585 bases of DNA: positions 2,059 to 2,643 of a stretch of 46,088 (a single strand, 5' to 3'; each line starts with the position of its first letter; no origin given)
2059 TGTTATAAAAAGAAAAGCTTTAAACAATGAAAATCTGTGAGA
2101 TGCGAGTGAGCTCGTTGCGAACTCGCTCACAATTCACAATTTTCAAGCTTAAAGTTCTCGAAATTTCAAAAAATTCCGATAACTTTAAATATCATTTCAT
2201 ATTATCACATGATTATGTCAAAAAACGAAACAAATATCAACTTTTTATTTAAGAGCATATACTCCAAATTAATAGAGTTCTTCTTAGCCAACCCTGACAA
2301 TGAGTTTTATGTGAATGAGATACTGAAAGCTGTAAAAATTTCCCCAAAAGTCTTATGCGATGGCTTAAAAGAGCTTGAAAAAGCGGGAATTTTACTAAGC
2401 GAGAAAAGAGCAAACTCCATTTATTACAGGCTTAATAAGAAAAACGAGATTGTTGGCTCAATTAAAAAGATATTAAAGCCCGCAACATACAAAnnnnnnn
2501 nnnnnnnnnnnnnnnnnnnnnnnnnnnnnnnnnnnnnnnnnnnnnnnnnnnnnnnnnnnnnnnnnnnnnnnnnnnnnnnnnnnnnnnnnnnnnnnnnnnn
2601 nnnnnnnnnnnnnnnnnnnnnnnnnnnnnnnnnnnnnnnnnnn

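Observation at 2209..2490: Winged-helix DNA-binding domain translationally fused to PurM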

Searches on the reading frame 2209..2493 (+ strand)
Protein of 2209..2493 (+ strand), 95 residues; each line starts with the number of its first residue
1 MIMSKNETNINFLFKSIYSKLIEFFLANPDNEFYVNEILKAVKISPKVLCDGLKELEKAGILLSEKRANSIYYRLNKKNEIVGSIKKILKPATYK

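Call 3: search_protein_families(library=pfam, proteins=[window:2209-2493:+], max_evalue=10)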
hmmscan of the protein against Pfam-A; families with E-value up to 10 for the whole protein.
window:2209-2493:+ (95 aa): 4 families
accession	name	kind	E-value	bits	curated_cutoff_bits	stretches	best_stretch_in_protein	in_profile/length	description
PF07848.18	PaaX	-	0.014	16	24.8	1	37-77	28-68/70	PaaX-like protein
PF01022.26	HTH_5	-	0.017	15.4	22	1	27-62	12-45/47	Bacterial regulatory protein, arsR family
PF01638.23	HxlR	-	0.066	13.5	20.8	1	36-66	22-53/91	HxlR-like helix-turn-helix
PF02082.26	Rrf2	-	0.073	13.7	30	1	28-66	19-57/132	Iron-dependent Transcriptional regulator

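Call 4: search_protein_families(library=ncbifam, proteins=[window:2209-2493:+], max_evalue=10)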
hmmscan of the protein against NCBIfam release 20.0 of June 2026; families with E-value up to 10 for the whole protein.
window:2209-2493:+ (95 aa): 7 families
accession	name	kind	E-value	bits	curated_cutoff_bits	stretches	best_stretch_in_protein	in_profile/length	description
NF033788.1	HTH_metalloreg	subfamily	9.4e-08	31.8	55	1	31-78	24-71/77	metalloregulator ArsR/SmtB family transcription factor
NF041413.1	ArsR_Rv2640c_fam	equivalog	3.9e-06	27.2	155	1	19-91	45-115/118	Rv2640c family ArsR-like transcriptional regulator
NF033789.1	repress_SdpR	subfamily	0.001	18.9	100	1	35-77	24-66/79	autorepressor SdpR family transcription factor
NF040642.1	sulf_sens_BigR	equivalog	0.0022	18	155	1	29-81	30-84/95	sulfite-sensing transcriptional repressor BigR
NF045707.1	Dbac_1936_reg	equivalog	0.0097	15.9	115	1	11-83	8-80/99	ArsR/SmtB-type metalloregulator TsoR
NF053609.1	Sul12a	equivalog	0.028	14.6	150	1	32-90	19-75/103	Sul12a family chromatin-organizing protein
TIGR00738.1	rrf2_super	superfamily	0.094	12.6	73.3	1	25-79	16-71/132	Rrf2 family transcriptional regulator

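Call 14: find_homologous_proteins(query=A2, max_evalue=0.01)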
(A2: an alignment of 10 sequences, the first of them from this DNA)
Query A2 (10 sequences) (90 aa, profile of the alignment): 15 proteins with E <= 0.01 among 1325 candidates.
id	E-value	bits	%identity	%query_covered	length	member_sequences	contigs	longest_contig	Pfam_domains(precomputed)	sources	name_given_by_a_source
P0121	1.1e-36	143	71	99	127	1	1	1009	-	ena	-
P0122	1.7e-36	142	57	99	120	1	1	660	-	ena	-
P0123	1.8e-36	142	93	91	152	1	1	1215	-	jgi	-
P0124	2.6e-35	138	66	99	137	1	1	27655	-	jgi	jgi:predicted transcriptional regulator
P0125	3.0e-35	138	73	100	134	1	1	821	-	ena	-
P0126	4.8e-33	131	66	91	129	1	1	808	-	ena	-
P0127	5.5e-31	124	68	87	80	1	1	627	-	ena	-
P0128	1.7e-29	120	76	80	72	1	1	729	-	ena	-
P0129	2.1e-29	119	69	82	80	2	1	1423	-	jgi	-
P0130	2.8e-29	119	58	89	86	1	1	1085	-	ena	-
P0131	1.3e-25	107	69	78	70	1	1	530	-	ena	-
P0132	3.8e-25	106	67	92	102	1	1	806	-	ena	-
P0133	5.5e-23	99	45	98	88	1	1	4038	-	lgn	-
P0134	7.2e-3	34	32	77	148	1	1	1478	-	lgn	-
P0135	8.3e-3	34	30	77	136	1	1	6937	-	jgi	-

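Call 15: search_solved_structures(query=A2, max_evalue=10, show_alignments=3)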
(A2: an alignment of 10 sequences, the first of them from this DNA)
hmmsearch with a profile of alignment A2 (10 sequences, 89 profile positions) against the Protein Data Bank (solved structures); distinct sequences matched with E-value up to 10: 24.
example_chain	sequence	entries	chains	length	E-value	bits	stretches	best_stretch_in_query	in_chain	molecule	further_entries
3jth_A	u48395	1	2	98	0.00038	23.9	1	19-82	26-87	Transcription activator HlyU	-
5znx_A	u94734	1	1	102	0.00042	23.8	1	19-82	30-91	Transcriptional activator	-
3pqj_A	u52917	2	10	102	0.028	17.9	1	5-83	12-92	Biofilm growth-associated repressor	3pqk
4k2e_A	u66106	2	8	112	0.029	17.9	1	18-76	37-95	Transcriptional activator HlyU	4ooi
3r0a_A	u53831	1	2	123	0.069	16.7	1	15-87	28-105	Putative transcriptional regulator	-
4omy_A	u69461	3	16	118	0.087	16.4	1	27-76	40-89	NolR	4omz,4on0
5yhy_A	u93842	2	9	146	0.099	16.2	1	34-66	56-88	Zinc transport transcriptional regulator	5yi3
5yhz_A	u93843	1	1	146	0.11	16.1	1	34-66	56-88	Zinc transport transcriptional regulator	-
5yhx_A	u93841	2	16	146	0.11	16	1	34-66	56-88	Zinc transport transcriptional regulator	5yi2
5yi0_B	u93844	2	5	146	0.11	16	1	34-66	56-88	Zinc transport transcriptional regulator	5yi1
5hs7_A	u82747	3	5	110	0.13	15.8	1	8-62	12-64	HTH-type transcriptional regulator YodB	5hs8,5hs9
6fi9_A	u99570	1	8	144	0.14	15.7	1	34-66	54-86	Transcriptional regulator ZitR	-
5loe_A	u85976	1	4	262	0.24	14.9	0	33-63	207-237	GTP-sensing transcriptional pleiotropic repressor CodY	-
2h4h_A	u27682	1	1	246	0.27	14.8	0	14-54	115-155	NAD-dependent deacetylase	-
5lnh_A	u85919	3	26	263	0.29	14.7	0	33-63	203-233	GTP-sensing transcriptional pleiotropic repressor CodY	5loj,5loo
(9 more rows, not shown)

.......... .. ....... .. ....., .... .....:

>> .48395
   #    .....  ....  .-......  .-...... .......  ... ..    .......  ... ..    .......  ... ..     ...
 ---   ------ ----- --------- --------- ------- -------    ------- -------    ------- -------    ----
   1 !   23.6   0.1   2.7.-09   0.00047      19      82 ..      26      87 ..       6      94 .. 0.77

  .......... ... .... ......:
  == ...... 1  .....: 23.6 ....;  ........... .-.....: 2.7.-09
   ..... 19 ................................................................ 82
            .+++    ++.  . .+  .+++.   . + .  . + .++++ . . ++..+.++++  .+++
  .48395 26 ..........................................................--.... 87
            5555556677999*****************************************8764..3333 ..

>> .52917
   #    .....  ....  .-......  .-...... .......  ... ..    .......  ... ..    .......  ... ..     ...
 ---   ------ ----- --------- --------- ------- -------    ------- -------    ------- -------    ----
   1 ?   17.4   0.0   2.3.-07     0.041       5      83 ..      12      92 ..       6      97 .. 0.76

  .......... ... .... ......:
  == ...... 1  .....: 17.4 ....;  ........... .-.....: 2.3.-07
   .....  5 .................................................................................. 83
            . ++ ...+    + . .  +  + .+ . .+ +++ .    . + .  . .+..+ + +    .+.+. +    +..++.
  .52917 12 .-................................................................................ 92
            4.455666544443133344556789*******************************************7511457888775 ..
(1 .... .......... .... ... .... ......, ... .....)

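Call 18: find_encoding_contigs(protein=P0133, flank=4000)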
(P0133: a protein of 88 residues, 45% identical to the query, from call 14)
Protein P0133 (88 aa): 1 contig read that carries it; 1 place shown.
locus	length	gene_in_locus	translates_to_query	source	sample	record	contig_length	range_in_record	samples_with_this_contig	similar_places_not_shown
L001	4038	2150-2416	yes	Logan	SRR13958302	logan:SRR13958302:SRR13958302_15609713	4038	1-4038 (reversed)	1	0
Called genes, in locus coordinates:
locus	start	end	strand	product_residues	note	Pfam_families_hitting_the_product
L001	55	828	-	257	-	PF01261:AP_endonuc_2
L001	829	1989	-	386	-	-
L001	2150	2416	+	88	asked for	-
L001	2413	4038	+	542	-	?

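Call 19: find_encoding_contigs(protein=P0135, flank=5000)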
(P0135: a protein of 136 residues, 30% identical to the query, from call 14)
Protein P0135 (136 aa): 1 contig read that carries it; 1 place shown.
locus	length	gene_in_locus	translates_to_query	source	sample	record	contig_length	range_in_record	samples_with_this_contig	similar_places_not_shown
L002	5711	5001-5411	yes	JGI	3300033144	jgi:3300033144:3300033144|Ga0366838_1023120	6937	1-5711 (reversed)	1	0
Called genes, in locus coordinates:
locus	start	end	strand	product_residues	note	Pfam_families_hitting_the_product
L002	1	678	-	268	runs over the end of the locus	PF00590:TP_methylase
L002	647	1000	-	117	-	PF01890:CbiG_C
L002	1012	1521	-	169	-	PF11760:CbiG_N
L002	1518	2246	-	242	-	PF00590:TP_methylase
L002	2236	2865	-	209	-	PF00590:TP_methylase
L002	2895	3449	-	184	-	PF01135:PCMT (faint), PF01728:FtsJ (weak), PF05175:MTS, PF06325:PrmA, PF12847:Methyltransf_18, PF13847:Methyltransf_31, PF08242:Methyltransf_12 (weak), PF13649:Methyltransf_25, +1 more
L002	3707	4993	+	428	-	PF01637:ATPase_2 (weak), PF13173:AAA_14, PF13635:DUF4143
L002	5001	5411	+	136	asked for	-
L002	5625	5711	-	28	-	?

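Call 20: search_protein_families(library=pfam, proteins=[L001:2413-4038:+, L001:829-1989:-, P0133, P0135], max_evalue=0.1)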
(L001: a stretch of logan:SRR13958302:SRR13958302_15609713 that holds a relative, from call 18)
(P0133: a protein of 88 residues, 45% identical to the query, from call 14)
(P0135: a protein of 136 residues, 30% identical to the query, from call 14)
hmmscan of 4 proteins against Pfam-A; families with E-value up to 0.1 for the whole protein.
L001:2413-4038:+ (542 aa): 0 families

L001:829-1989:- (386 aa): 1 family
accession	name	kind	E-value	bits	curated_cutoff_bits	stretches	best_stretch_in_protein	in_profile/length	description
PF02653.21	BPD_transp_2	-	0.0097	15.5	26.8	1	160-246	28-114/269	Branched-chain amino acid transport system / permease component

P0133 (88 aa): 4 families
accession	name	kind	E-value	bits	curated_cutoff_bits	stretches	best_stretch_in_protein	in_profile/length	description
PF08279.18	HTH_11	-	0.0031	17.8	25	1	18-60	4-45/55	HTH domain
PF04182.18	B-block_TFIIIC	-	0.031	14.8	22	1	34-72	22-54/73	B-block binding subunit of TFIIIC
PF13154.11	DUF3991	-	0.073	13.9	24.5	0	51-80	14-43/74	Protein of unknown function (DUF3991)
PF08032.17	SpoU_sub_bind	-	0.073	13.8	22.8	1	24-79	12-67/76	RNA 2'-O ribose methyltransferase substrate binding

P0135 (136 aa): 18 families
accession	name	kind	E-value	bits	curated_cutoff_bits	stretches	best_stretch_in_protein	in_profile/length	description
PF13545.12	HTH_Crp_2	-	4.5e-05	23.8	27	1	26-59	21-54/70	Crp-like helix-turn-helix domain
PF13551.12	HTH_29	-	6.6e-05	23.4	28.1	1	23-60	9-47/64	Winged helix-turn helix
PF25213.1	HVO_A0261_N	-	0.00016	21.9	35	1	31-61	28-58/86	HVO_A0261 N-terminal domain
PF08279.18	HTH_11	-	0.00037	20.8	25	1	15-60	4-49/55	HTH domain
PF01047.28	MarR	-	0.00048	20.4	24.6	1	29-62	19-52/59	MarR family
PF12802.13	MarR_2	-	0.0019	18.8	27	1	15-57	9-50/61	MarR family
PF13384.12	HTH_23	-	0.0028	17.9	24.6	1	28-53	18-43/50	Homeodomain-like domain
PF09339.16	HTH_IclR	-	0.0052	17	22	1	15-58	7-49/52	IclR helix-turn-helix domain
PF00392.27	GntR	-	0.006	16.7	27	1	31-62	28-59/64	Bacterial regulatory proteins, gntR family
PF21248.3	SoFic-like_C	-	0.0074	16.9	27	1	30-68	33-71/76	Protein adenylyltransferase SoFic-like, C-terminal domain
PF13412.12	HTH_24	-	0.012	15.6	21.9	1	30-55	20-45/48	Winged helix-turn-helix DNA-binding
PF13518.12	HTH_28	-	0.013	16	25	1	14-58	3-45/52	Helix-turn-helix domain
PF01978.25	TrmB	-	0.013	15.8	25.6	1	29-73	24-68/68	Sugar-specific transcriptional regulator TrmB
PF05043.19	Mga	-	0.014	16.4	21.1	1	7-53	12-56/87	Mga helix-turn-helix domain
PF23336.1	HTH_TbsP_C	-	0.022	15.3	27.1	1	29-61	56-89/121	Transcriptional regulator TbsP-like, C-terminal HTH domain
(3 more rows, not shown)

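Call 22: search_protein_representatives(alignment_id=A2)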
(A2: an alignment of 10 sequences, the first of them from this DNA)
Query: 10 sequences, 89 profile positions. Proteins with E-value up to 0.001 (for the whole library): 524; up to 1e-10: 10; up to 1e-30: 3. The best 150 are listed.
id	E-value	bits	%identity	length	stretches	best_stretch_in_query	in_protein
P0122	5.4e-37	142.1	-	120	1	1-89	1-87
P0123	5.9e-37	142.0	-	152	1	1-81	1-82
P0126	1.5e-33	131.0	-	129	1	7-89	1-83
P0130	9.1e-30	118.9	-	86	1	7-87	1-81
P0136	3.4e-20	88.2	-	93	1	2-86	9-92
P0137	3.7e-20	88.1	-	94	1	2-85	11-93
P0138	4.3e-20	87.9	-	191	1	2-85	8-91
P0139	1.6e-14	70.1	-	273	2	10-77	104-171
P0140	4.9e-12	62.1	-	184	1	4-86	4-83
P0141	4.7e-11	58.9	-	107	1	5-87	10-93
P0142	1.3e-10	57.5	-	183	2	17-83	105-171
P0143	2.6e-09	53.3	-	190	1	8-86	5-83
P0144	2.8e-09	53.2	-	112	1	9-86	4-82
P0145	3.4e-09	53.0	-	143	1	11-84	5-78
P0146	3.4e-09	53.0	-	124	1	12-86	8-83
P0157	4.6e-08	49.4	-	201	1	12-86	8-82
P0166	1.3e-07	47.9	-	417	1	11-86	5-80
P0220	2.0e-06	44.1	-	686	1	16-86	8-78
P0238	4.1e-06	43.1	-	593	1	10-86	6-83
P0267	8.2e-06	42.1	-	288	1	16-86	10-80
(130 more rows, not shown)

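Call 23: search_protein_families(library=pfam, proteins=[P0136, P0138, P0139, P0140, P0166, P0220, P0238, P0143, P0157, P0267], max_evalue=0.001)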
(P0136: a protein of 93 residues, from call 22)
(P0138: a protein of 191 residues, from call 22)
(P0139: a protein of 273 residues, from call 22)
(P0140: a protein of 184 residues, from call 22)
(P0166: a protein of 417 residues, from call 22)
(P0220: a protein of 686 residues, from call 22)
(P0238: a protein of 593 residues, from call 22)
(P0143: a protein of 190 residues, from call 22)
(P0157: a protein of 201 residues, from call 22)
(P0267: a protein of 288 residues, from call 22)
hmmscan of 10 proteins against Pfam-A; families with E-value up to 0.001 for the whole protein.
P0136 (93 aa): 1 family
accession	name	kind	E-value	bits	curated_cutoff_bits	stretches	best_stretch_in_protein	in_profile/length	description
PF08279.18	HTH_11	-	0.00018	21.7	25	1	24-65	5-46/55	HTH domain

P0138 (191 aa): 4 families
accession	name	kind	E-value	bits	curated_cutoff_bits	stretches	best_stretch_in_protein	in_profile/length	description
PF18765.7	Polbeta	-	2.4e-09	37.7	26.9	1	101-165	1-71/93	Polymerase beta, Nucleotidyltransferase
PF01909.29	NTP_transf_2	-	2.6e-08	34.6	21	1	99-144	4-46/93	Nucleotidyltransferase domain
PF22600.2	MTPAP-like_central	-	5.6e-05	23.7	27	1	90-144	20-70/139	Poly(A) RNA polymerase, mitochondrial-like, central palm domain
PF24033.1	DUF7342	-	0.00045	20.7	31.6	1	38-92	20-74/150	Family of unknown function (DUF7342)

P0139 (273 aa): 6 families
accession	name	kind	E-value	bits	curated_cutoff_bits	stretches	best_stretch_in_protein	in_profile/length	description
PF25212.1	HVO_A0114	-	9.9e-11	41.7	27.6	1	13-59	26-70/84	HVO_A0114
PF13936.12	HTH_38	-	1.3e-09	38.1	27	0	28-47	23-42/44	Helix-turn-helix domain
PF01022.26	HTH_5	-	5.5e-05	23.4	22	0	23-55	13-45/47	Bacterial regulatory protein, arsR family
PF09429.15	Wbp11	-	5.9e-05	23.8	24.3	0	19-53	20-53/78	WW domain binding protein 11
PF03444.21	HrcA_DNA-bdg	-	0.00021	21.3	21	0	10-57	9-55/79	Winged helix-turn-helix transcription repressor, HrcA DNA-binding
PF01047.28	MarR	-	0.0007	19.9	24.6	0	27-52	19-44/59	MarR family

P0140 (184 aa): 8 families
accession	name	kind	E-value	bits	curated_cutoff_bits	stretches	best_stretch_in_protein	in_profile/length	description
PF01909.29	NTP_transf_2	-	4.5e-11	43.4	21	1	88-163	2-77/93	Nucleotidyltransferase domain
PF18765.7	Polbeta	-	1.9e-10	41.2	26.9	1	89-156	2-70/93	Polymerase beta, Nucleotidyltransferase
PF12802.13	MarR_2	-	9e-08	32.6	27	1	12-62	7-56/61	MarR family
PF01978.25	TrmB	-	2e-05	24.8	25.6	0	29-68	25-64/68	Sugar-specific transcriptional regulator TrmB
PF01047.28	MarR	-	2.8e-05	24.3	24.6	1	28-62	19-53/59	MarR family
PF22600.2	MTPAP-like_central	-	5.9e-05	23.6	27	1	85-131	24-68/139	Poly(A) RNA polymerase, mitochondrial-like, central palm domain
PF01022.26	HTH_5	-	0.00041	20.6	22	0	27-57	16-46/47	Bacterial regulatory protein, arsR family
PF21984.2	DnaD_N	-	0.00077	20.1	27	0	5-63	11-72/101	DnaD N-terminal domain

P0166 (417 aa): 5 families
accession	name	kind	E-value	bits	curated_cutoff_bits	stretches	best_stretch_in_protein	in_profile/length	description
PF16656.11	Pur_ac_phosph_N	-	1.6e-22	80.3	30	3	113-199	10-93/93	Purple acid Phosphatase, N-terminal domain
PF00041.27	fn3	-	2.8e-17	63.1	25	2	109-196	6-82/84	Fibronectin type III domain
PF25059.1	FN3_DSCAM-DSCAML_C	-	3.4e-07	31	39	0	153-201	36-81/89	DSCAM/DSCAML C-terminal Fn3-like domain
PF09294.16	Interfer-bind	-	0.00037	21.1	21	0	232-274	44-87/104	Interferon-alpha/beta receptor, fibronectin type III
PF25788.1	Ig_Rha78A_N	-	0.00079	20.1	27.4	0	316-387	20-97/105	Rha78A-like, N-terminal immunoglobulin domain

P0220 (686 aa): 1 family
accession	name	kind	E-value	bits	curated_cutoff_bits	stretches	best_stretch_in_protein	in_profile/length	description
PF00391.29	PEP-utilizers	-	1.4e-44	150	23.1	2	497-567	2-72/72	PEP-utilising enzyme, mobile domain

P0238 (593 aa): 1 family
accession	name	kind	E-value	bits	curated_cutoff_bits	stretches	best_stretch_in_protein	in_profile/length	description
PF00391.29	PEP-utilizers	-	5.7e-27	93.6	23.1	1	514-584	2-72/72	PEP-utilising enzyme, mobile domain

P0143 (190 aa): 6 families
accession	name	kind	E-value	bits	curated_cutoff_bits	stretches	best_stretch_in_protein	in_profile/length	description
PF18765.7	Polbeta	-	2e-09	37.9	26.9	1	93-186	3-91/93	Polymerase beta, Nucleotidyltransferase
PF01909.29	NTP_transf_2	-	1.7e-08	35.2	21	1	93-167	4-84/93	Nucleotidyltransferase domain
PF01022.26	HTH_5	-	4.2e-05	23.8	22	1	10-58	2-47/47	Bacterial regulatory protein, arsR family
PF12802.13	MarR_2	-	0.00037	21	27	1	11-60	4-54/61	MarR family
PF12840.13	HTH_20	-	0.00064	20.1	27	1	9-58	3-50/51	Helix-turn-helix domain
PF13412.12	HTH_24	-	0.00071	19.5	21.9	0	34-57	25-48/48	Winged helix-turn-helix DNA-binding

P0157 (201 aa): 3 families
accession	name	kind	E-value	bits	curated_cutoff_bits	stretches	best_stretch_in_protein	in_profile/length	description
PF18765.7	Polbeta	-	6.1e-12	46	26.9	1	90-182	1-91/93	Polymerase beta, Nucleotidyltransferase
PF01909.29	NTP_transf_2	-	1.9e-09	38.2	21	1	91-162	3-79/93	Nucleotidyltransferase domain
PF25212.1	HVO_A0114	-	0.00082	19.6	27.6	0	23-66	34-79/84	HVO_A0114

P0267 (288 aa): 3 families
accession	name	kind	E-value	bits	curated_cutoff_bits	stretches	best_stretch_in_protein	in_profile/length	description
PF09339.16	HTH_IclR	-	6.9e-05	23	22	1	17-54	12-49/52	IclR helix-turn-helix domain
PF01022.26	HTH_5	-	0.00023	21.4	22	1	11-55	6-47/47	Bacterial regulatory protein, arsR family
PF13412.12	HTH_24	-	0.00088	19.2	21.9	0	10-53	6-47/48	Winged helix-turn-helix DNA-binding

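Call 32: find_related_loci(query=A2, collection=genome_contigs, flank=6000)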
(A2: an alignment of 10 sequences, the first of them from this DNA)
Query A2 (90 aa) in genome_contigs; peptide patterns used: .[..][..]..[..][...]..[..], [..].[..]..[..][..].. (x = any residue, [..] = any of these).
37 stretches matched a pattern; 22 encode a relative of the query (tblastn E <= 1e-3); 22 distinct loci.
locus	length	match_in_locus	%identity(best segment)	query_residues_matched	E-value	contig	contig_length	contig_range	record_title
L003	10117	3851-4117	67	1-89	2e-37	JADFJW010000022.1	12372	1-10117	MAG: Nanoarchaeota archaeon isolate B44T1L10 B44T1L10_NODE8160, whole genome shotgun sequence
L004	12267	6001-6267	66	1-89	8e-37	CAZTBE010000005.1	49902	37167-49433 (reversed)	MAG TPA_asm: uncultured Methanosarcinales archaeon isolate binchicken_co48_555 genome assembly, contig: NODE_890_length_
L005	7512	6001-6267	65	1-89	2e-36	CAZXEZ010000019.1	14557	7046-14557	MAG TPA_asm: uncultured Methanosarcinales archaeon isolate SRP068000_co4_473 genome assembly, contig: NODE_5336_length_1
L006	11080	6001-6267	67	1-89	2e-36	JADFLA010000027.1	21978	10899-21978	MAG: Nanoarchaeota archaeon isolate B4T1B8 B4T1B8_NODE3858, whole genome shotgun sequence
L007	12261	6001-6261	63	1-89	3e-33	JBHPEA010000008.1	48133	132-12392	Nanoarchaeota archaeon isolate SAG AM-311-D13 NODE_8_length_48133_cov_29.261596, whole genome shotgun sequence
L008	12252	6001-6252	46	1-89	2e-22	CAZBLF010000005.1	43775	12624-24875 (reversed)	MAG TPA_asm: uncultured Methanosarcinales archaeon isolate binchicken_co48_399 genome assembly, contig: NODE_1153_length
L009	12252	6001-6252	44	1-89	3e-20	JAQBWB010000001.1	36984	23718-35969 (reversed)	MAG: Nanoarchaeota archaeon isolate casp150-mb.213 NODE_2931_length_36984_cov_0.095378, whole genome shotgun sequence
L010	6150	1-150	70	40-89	7e-19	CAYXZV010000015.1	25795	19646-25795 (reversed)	MAG TPA_asm: uncultured Methanosarcinales archaeon isolate binchicken_co201_418 genome assembly, contig: NODE_1826_lengt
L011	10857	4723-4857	42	29-73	1e-5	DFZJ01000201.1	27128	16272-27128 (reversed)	MAG TPA_asm: Syntrophaceae bacterium UBA4059 UBA4059_contig_12116, whole genome shotgun sequence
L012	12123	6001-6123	44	33-73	2e-5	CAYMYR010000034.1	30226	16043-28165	MAG TPA_asm: uncultured Smithella sp. isolate binchicken_co269_98 genome assembly, contig: NODE_1286_length_30226_cov_16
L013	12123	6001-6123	44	33-73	2e-5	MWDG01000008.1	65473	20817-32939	MAG: Deltaproteobacteria bacterium ADurb.Bin151 BWX99_contig000008, whole genome shotgun sequence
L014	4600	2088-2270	31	29-87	2e-5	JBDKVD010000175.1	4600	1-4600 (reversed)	MAG: Smithella sp. isolate 8_bin.81 c_000000694768, whole genome shotgun sequence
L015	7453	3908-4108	31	16-73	3e-5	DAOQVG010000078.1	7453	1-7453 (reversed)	MAG TPA_asm: Smithellaceae bacterium isolate AMR_MDS_1094 NODE_10923_length_7453_cov_4.346986, whole genome shotgun sequ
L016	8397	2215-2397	30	29-87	6e-5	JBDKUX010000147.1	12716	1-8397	MAG: Smithella sp. isolate 8_bin.29 c_000001664010, whole genome shotgun sequence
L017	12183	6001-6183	33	29-87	1e-4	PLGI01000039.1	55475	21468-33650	MAG: Syntrophaceae bacterium isolate bog_1110 73.20110800_S3D.35_contig_10832, whole genome shotgun sequence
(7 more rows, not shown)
